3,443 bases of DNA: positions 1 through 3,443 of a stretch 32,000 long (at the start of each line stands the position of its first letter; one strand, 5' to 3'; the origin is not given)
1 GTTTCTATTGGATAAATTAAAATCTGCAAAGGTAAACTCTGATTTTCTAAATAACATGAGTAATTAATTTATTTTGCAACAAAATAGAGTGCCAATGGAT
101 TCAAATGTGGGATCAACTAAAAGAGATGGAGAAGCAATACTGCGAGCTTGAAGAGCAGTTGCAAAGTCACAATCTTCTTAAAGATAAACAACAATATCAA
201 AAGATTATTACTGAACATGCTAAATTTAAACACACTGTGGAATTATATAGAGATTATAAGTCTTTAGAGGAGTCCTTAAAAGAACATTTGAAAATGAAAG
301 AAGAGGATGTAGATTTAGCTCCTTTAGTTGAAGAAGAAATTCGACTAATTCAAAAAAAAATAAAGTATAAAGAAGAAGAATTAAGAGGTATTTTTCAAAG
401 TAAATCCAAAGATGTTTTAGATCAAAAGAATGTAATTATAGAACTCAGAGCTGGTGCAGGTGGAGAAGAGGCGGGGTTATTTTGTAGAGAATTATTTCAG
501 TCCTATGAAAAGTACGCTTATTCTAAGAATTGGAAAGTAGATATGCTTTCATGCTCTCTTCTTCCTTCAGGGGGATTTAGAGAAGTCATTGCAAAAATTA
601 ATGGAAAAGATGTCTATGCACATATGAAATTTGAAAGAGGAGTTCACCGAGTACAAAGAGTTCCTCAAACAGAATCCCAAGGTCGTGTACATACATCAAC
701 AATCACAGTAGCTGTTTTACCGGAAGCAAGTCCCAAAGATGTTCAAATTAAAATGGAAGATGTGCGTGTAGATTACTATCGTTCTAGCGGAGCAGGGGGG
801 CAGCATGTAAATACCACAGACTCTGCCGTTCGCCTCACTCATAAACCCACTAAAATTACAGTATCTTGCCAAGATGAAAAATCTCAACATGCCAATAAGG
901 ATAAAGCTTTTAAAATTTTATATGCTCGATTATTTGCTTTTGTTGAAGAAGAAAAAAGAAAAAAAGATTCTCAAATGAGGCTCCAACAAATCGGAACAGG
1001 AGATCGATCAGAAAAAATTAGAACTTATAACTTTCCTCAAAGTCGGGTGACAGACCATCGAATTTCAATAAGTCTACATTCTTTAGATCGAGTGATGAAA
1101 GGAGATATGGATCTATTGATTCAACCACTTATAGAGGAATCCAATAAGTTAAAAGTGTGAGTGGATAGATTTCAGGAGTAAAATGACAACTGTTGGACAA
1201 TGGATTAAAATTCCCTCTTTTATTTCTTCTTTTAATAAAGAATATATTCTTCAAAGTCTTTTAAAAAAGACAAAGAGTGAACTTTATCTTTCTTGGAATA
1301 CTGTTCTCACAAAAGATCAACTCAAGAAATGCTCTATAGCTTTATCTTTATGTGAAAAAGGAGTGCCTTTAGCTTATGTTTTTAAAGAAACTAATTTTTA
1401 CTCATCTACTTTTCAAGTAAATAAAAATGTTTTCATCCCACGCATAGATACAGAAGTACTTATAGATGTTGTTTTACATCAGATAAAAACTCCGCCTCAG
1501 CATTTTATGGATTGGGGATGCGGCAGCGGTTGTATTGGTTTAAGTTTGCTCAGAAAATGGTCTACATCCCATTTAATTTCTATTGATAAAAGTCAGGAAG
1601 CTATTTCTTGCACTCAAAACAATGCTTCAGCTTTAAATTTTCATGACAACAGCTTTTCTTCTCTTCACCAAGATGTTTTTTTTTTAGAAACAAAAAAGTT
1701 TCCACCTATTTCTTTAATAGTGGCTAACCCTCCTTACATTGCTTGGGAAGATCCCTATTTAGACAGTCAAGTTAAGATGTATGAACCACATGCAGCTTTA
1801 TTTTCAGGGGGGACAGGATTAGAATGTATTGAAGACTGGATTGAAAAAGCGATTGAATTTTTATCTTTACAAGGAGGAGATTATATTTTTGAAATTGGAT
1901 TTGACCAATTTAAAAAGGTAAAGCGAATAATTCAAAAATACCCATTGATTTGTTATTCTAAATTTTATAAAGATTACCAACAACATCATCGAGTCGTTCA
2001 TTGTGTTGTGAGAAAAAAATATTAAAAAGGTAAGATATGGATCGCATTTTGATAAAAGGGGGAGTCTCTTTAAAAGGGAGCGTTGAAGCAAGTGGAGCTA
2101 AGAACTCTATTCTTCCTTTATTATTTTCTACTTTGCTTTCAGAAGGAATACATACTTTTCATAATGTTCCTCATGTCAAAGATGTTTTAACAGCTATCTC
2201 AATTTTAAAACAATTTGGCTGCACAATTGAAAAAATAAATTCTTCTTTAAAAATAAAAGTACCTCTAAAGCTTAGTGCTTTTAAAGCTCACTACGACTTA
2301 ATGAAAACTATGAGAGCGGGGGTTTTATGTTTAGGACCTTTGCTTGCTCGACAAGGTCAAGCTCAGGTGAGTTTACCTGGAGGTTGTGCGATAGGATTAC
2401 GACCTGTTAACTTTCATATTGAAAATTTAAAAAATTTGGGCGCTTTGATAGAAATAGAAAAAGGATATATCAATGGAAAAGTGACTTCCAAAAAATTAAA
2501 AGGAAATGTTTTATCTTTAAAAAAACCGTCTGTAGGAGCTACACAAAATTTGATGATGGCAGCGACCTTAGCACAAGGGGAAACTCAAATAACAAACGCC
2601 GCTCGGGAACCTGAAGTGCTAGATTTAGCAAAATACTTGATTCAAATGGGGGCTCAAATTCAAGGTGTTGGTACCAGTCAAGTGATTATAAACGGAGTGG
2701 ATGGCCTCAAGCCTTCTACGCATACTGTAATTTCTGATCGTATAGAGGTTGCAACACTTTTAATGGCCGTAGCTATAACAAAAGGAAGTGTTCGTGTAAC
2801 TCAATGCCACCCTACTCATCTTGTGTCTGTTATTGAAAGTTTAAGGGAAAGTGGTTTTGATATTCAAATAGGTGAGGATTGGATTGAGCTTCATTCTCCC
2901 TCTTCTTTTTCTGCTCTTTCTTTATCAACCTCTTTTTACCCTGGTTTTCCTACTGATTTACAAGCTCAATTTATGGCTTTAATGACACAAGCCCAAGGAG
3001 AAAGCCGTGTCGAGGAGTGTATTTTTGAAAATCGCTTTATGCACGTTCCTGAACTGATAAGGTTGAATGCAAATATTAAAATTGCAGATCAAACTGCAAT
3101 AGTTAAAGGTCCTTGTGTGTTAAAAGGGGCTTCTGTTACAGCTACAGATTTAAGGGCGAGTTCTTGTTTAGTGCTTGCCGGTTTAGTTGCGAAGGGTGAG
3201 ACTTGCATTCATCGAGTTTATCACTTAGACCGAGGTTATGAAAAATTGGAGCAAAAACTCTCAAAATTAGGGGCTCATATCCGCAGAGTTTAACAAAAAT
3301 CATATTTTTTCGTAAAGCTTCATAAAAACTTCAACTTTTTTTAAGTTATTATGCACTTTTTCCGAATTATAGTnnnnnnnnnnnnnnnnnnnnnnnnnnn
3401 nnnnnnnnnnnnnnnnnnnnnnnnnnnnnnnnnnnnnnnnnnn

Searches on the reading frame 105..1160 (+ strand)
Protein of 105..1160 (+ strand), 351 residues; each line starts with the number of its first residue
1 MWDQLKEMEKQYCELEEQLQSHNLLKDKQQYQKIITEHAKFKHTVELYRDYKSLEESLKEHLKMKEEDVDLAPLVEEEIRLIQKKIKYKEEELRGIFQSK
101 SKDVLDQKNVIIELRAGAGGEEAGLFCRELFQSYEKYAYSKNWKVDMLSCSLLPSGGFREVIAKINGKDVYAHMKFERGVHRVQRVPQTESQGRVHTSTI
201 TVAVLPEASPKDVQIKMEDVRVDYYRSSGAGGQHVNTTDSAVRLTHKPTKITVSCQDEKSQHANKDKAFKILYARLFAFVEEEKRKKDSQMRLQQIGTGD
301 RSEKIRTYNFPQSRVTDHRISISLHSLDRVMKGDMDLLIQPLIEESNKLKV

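Call 16: search_protein_families(library=ncbifam, proteins=[window:105-1160:+], max_evalue=0.00001)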
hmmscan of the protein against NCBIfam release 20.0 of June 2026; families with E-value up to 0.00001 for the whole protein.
window:105-1160:+ (351 aa): 5 families
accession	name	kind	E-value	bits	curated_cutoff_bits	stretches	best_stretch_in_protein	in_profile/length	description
NF001859.2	PRK00591.1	equivalog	1.5e-135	451.8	400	1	5-348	1-344/347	peptide chain release factor 1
TIGR00019.1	prfA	equivalog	2.2e-134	447.9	423.25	1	3-348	8-352/361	peptide chain release factor 1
TIGR00020.2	prfB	exception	5e-78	262.6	370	1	5-341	17-350/353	peptide chain release factor 2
TIGR03072.1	release_prfH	equivalog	1.8e-24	86.4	166.65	1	112-294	3-182/200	peptide chain release factor H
NF006718.0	PRK09256.1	equivalog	1.4e-11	44.2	100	1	211-246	8-43/140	alternative ribosome rescue aminoacyl-tRNA hydrolase ArfB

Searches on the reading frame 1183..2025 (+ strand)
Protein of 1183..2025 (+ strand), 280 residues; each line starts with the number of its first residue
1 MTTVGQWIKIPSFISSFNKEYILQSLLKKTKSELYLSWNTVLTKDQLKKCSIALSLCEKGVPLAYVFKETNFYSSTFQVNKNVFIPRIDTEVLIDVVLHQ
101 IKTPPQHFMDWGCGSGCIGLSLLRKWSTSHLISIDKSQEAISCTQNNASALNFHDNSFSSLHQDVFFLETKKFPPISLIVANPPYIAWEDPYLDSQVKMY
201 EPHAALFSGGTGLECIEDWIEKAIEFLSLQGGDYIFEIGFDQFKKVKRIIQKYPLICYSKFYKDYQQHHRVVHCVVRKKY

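Call 16: search_protein_families(library=ncbifam, proteins=[window:1183-2025:+], max_evalue=0.00001)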
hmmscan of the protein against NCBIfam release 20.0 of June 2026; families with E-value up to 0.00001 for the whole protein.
window:1183-2025:+ (280 aa): 12 families
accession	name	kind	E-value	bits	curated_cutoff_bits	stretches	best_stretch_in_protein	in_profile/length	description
TIGR03534.1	RF_mod_PrmC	equivalog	2.7e-62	210.5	199.1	1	20-272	3-252/253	peptide chain release factor N(5)-glutamine methyltransferase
TIGR00536.1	hemK_fam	subfamily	1.2e-49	168.9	115.5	1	18-278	26-284/286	HemK family protein methyltransferase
NF002421.0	PRK01544.1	equivalog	1.7e-36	126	567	2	108-273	142-303/524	bifunctional peptide chain release factor N(5)-glutamine methyltransferase PrmC/tRNA (guanosine(46)-N7)-methyltransferase TrmB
TIGR03533.1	L3_gln_methyl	equivalog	8.5e-29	100.8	229.7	1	41-256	56-265/284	50S ribosomal protein L3 N(5)-glutamine methyltransferase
TIGR03704.1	PrmC_rel_meth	equivalog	5.3e-17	62.1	248.8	1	59-258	39-236/251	putative protein N(5)-glutamine methyltransferase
NF011529.0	PRK14968.1-3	equivalog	3.6e-15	55.9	162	1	77-251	10-170/198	putative methyltransferase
NF011530.0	PRK14968.1-4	equivalog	1.2e-09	37.8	243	1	77-258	11-178/202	putative methyltransferase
TIGR02469.1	CbiT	equivalog_domain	1.8e-08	34.7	78.3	1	97-156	11-71/124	precorrin-6Y C5,15-methyltransferase (decarboxylating) subunit CbiT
TIGR00537.1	hemK_rel_arch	hypoth_equivalog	2.3e-06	27.4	87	1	84-232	2-135/179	HemK2/MTQ2 family protein methyltransferase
TIGR02072.1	BioC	equivalog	7.9e-06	25.8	184.95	0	97-161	27-91/244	malonyl-ACP O-methyltransferase BioC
NF011528.0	PRK14968.1-2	equivalog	8.6e-06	25.4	171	0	72-190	9-122/205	putative methyltransferase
NF047853.1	tRm6a37MtseTrmN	equivalog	8.9e-06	25.6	350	0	106-187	45-126/244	tRNA(1)(Val) (adenine(37)-N(6))-methyltransferase TrmN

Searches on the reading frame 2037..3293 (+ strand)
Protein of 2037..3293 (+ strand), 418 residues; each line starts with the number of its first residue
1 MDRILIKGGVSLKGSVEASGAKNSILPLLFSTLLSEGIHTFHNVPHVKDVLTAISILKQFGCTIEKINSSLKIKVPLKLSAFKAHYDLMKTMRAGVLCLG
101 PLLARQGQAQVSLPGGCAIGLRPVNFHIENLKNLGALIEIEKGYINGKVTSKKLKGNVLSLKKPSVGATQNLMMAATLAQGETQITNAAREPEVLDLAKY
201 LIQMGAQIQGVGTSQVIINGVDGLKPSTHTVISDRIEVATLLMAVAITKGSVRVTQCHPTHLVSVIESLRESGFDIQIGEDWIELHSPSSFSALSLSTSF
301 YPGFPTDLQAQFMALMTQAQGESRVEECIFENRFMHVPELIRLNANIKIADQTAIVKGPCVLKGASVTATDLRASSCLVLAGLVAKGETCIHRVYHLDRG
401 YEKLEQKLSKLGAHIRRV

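Call 16: search_protein_families(library=ncbifam, proteins=[window:2037-3293:+], max_evalue=0.00001)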
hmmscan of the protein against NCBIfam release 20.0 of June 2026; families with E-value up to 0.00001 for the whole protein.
window:2037-3293:+ (418 aa): 6 families
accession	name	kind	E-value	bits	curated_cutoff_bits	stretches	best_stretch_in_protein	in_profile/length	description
NF006873.0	PRK09369.1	subfamily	8.1e-164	545.2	297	1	1-418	1-417/419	UDP-N-acetylglucosamine 1-carboxyvinyltransferase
TIGR01072.1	murA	equivalog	1.4e-158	528.1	392.7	1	1-417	1-416/416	UDP-N-acetylglucosamine 1-carboxyvinyltransferase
NF009470.0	PRK12830.1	equivalog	2.5e-129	431.6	552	1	1-417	1-414/417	UDP-N-acetylglucosamine 1-carboxyvinyltransferase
TIGR01356.1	aroA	equivalog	2.8e-20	72.6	287.25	1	14-412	1-413/415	3-phosphoshikimate 1-carboxyvinyltransferase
NF011381.1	PRK14806.1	equivalog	1.9e-14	52.9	902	1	6-280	306-582/733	bifunctional prephenate dehydrogenase/3-phosphoshikimate 1-carboxyvinyltransferase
NF008816.0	PRK11860.1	equivalog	3.2e-06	25.5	943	0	12-317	15-332/662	bifunctional 3-phosphoshikimate 1-carboxyvinyltransferase/cytidylate kinase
